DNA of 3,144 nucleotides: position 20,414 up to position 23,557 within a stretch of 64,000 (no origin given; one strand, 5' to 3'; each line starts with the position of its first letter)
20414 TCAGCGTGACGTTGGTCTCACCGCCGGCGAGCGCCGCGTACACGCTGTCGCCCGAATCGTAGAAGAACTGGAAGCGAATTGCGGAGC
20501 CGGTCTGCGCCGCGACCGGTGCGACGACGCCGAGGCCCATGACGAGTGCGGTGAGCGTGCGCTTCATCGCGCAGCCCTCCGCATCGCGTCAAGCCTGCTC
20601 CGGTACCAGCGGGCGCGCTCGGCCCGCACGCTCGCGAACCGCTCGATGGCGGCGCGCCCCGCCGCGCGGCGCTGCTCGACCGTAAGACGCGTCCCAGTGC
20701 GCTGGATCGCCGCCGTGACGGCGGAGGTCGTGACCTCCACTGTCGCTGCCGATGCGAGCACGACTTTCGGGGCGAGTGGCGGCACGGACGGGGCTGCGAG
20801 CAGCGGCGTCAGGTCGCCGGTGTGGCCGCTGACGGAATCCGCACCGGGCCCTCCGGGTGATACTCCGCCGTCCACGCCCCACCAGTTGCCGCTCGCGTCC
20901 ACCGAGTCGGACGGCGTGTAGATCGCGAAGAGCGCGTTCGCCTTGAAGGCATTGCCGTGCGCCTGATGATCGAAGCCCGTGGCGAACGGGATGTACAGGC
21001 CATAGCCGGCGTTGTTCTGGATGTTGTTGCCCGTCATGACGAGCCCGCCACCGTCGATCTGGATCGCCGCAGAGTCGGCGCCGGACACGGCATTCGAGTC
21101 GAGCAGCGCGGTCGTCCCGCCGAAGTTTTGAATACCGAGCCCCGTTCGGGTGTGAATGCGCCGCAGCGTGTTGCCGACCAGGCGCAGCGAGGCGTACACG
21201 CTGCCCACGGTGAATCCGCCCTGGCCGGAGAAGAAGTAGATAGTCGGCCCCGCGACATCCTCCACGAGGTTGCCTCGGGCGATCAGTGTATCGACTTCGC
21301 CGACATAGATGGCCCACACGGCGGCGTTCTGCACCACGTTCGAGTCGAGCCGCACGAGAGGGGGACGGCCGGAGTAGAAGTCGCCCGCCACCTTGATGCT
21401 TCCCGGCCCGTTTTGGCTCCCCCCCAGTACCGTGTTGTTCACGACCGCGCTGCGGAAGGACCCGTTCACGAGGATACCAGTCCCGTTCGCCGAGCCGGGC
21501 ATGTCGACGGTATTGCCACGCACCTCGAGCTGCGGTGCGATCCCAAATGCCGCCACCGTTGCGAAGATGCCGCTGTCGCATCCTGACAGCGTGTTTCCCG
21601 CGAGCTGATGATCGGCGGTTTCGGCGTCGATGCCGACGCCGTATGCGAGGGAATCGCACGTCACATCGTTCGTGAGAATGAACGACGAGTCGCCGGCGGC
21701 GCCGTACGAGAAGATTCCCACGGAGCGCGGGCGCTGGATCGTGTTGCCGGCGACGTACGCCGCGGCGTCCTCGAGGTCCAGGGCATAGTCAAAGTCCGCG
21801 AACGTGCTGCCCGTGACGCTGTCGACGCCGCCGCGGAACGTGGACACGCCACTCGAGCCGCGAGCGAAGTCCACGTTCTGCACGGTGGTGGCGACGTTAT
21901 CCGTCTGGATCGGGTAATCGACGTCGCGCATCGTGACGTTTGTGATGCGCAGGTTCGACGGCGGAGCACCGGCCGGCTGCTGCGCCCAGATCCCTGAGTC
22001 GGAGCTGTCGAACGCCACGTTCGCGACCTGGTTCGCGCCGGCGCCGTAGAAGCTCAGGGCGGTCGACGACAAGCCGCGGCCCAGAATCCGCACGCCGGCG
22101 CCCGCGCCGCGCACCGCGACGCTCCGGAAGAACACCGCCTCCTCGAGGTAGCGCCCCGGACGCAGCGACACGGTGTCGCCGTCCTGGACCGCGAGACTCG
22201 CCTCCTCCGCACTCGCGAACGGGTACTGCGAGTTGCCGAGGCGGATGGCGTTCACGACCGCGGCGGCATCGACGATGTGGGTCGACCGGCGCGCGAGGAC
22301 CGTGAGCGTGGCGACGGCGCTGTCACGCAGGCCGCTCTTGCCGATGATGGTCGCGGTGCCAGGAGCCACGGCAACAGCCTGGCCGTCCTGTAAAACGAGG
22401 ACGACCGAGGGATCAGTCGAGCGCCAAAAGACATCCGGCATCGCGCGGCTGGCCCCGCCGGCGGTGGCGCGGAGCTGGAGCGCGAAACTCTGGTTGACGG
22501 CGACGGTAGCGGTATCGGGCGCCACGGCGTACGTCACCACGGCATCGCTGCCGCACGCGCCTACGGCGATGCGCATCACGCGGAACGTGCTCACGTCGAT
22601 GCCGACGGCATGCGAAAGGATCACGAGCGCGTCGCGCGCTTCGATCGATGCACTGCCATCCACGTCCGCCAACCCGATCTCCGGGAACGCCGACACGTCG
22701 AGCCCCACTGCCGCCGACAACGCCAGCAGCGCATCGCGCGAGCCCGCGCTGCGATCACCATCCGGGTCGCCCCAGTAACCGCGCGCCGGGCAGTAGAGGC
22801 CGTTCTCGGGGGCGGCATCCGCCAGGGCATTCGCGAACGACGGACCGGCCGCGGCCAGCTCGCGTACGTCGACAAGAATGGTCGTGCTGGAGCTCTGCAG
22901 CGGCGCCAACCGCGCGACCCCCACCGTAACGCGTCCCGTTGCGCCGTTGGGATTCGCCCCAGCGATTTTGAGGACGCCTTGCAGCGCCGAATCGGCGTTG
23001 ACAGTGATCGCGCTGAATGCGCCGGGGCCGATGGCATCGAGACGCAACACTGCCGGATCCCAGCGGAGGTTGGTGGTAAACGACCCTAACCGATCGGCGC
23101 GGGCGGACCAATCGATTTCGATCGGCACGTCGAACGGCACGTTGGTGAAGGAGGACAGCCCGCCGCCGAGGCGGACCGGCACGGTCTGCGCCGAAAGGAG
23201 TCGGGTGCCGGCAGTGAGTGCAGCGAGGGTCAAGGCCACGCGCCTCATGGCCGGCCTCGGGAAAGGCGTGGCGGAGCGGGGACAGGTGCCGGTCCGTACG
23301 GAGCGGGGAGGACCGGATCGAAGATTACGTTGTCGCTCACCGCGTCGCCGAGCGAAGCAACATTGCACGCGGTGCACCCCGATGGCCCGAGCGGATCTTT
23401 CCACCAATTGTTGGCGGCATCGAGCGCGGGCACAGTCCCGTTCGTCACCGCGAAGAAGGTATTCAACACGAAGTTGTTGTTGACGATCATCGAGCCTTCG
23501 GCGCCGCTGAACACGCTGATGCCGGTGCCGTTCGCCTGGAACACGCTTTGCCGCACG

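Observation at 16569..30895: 14-kb operon encoding a cohesin-dockerin surface assembly with no glycoside hydrolases, headed by a CsgG-like lipoprotein and an OM barrel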

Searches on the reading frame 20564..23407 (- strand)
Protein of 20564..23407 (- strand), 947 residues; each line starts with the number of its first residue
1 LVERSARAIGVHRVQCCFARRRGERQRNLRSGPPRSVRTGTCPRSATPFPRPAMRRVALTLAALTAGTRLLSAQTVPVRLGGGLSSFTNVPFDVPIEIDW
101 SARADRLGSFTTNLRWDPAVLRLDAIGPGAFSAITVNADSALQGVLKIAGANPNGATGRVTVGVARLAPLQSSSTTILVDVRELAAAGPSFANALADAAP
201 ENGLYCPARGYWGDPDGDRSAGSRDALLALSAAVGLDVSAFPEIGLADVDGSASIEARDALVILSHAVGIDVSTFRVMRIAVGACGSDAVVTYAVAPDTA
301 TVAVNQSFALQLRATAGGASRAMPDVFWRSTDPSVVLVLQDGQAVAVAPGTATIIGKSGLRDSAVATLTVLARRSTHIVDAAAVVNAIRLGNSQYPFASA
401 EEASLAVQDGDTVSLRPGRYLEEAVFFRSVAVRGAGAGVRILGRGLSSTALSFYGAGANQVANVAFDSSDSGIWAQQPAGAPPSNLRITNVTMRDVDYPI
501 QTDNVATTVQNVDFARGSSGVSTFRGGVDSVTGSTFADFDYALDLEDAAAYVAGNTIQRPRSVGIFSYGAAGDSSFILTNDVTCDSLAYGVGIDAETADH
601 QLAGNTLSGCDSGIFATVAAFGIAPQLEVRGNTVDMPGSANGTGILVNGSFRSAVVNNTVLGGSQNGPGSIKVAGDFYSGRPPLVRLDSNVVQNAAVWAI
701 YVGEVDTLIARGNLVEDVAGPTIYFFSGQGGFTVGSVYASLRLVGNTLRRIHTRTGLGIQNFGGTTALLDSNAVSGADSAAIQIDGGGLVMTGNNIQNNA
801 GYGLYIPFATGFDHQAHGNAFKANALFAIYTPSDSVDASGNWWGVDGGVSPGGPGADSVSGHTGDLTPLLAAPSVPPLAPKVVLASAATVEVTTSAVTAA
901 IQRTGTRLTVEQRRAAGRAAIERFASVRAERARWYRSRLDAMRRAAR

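Call 3: search_protein_families(library=pfam, proteins=[window:20564-23407:-], max_evalue=0.1)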
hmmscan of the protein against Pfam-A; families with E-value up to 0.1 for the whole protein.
window:20564-23407:- (947 aa): 3 families
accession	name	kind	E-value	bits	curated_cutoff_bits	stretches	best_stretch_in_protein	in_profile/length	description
PF13229.12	Beta_helix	-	1.1e-17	64.6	25.9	2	502-660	5-158/158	Right handed beta helix region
PF05048.19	NosD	-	5e-12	46.2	23.6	3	497-666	16-175/212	Periplasmic copper-binding protein (NosD)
PF02368.24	Big_2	-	4.6e-05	23.7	22.8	1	295-359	7-69/79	Bacterial Ig-like domain (group 2)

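Call 8: search_protein_families(library=ncbifam, proteins=[window:20564-23407:-], max_evalue=0.1)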
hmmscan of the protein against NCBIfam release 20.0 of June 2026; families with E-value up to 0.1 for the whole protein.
window:20564-23407:- (947 aa): 1 family
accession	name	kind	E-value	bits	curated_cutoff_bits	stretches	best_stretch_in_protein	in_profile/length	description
TIGR04247.1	NosD_copper_fam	subfamily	4.5e-05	22.2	300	0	598-664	180-241/377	nitrous oxide reductase family maturation protein NosD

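Call 60: search_solved_structures(query=window:20564-23248:-, max_evalue=1)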
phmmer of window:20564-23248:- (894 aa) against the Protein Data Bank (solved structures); distinct sequences matched with E-value up to 1: 5.
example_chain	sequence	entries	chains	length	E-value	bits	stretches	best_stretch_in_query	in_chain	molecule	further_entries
7quz_AAA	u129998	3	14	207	0.0035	18.9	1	237-340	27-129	Beta-1,3-glucanase bglH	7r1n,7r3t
4uyp_B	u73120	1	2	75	0.0043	18.6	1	159-216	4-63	Cellulosomal scaffoldin adaptor protein B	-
4uyq_B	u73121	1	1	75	0.015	16.8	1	159-216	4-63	Cellulosomal scaffoldin adaptor protein B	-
8zdj_S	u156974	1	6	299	0.23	12.9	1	211-318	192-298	Tail Tube Protein (gp13)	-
8zdl_S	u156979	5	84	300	0.23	12.9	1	212-318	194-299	Tail Tube Protein (gp13)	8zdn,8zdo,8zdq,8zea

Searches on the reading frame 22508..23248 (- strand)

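Call 49: search_protein_families(library=pfam, proteins=[window:22508-23248:-], max_evalue=10)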
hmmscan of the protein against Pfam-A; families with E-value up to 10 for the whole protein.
seq(247 aa): 1 family
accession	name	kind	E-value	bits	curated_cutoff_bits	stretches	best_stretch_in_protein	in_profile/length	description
PF19356.4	DUF5933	-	7.3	7.3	27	1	203-231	59-86/140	Domain of unknown function (DUF5933)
